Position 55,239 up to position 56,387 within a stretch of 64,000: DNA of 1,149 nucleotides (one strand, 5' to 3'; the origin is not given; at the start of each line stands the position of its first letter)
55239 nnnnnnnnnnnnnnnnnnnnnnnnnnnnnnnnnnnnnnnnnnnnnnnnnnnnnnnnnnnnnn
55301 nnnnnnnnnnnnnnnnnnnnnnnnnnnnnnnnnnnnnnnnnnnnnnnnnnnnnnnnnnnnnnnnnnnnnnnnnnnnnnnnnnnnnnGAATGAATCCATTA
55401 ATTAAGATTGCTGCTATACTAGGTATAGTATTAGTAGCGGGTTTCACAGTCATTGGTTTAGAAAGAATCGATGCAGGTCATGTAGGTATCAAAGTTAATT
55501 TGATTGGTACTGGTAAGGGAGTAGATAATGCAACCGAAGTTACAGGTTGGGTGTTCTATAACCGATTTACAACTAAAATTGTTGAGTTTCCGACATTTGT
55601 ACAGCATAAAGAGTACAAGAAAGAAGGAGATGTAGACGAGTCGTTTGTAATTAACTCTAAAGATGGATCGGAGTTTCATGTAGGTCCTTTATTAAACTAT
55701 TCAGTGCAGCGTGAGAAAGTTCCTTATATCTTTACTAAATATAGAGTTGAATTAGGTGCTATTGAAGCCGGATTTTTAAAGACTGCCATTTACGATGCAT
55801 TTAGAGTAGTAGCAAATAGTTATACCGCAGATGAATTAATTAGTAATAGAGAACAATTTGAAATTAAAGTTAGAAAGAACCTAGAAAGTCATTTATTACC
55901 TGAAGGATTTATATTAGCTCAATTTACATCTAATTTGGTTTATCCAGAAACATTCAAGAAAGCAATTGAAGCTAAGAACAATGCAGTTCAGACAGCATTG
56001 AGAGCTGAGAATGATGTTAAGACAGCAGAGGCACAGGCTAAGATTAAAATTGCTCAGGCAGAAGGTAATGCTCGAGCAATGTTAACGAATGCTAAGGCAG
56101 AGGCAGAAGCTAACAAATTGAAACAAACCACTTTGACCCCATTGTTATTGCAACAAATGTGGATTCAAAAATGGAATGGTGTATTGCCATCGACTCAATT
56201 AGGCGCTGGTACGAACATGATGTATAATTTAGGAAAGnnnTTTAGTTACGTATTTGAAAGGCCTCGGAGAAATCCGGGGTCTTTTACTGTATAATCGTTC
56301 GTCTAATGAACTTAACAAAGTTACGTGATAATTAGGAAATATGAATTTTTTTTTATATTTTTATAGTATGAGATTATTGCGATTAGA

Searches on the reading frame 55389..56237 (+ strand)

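Call 13: search_protein_families(library=phrogs, proteins=[window:55389-56237:+], max_evalue=0.001)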
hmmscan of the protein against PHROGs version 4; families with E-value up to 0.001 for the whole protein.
window:55389-56237:+ (283 aa): 3 families
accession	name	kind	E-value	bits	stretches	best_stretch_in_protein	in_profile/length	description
phrog_200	-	other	1.6e-60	206.2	1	5-281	82-359/379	lipoprotein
phrog_21428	-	unknown function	9.3e-06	26.5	1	6-49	4-46/63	-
phrog_38808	-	unknown function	0.00038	21.7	1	224-276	8-61/68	-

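Call 23: search_protein_families(library=pfam, proteins=[window:55389-56237:+], max_evalue=0.001)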
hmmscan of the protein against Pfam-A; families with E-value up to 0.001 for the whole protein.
window:55389-56237:+ (283 aa): 1 family
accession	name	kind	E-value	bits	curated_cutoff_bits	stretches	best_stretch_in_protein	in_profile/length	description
PF01145.31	Band_7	-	9.1e-18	65.3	23.6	1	26-217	2-176/176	SPFH domain / Band 7 family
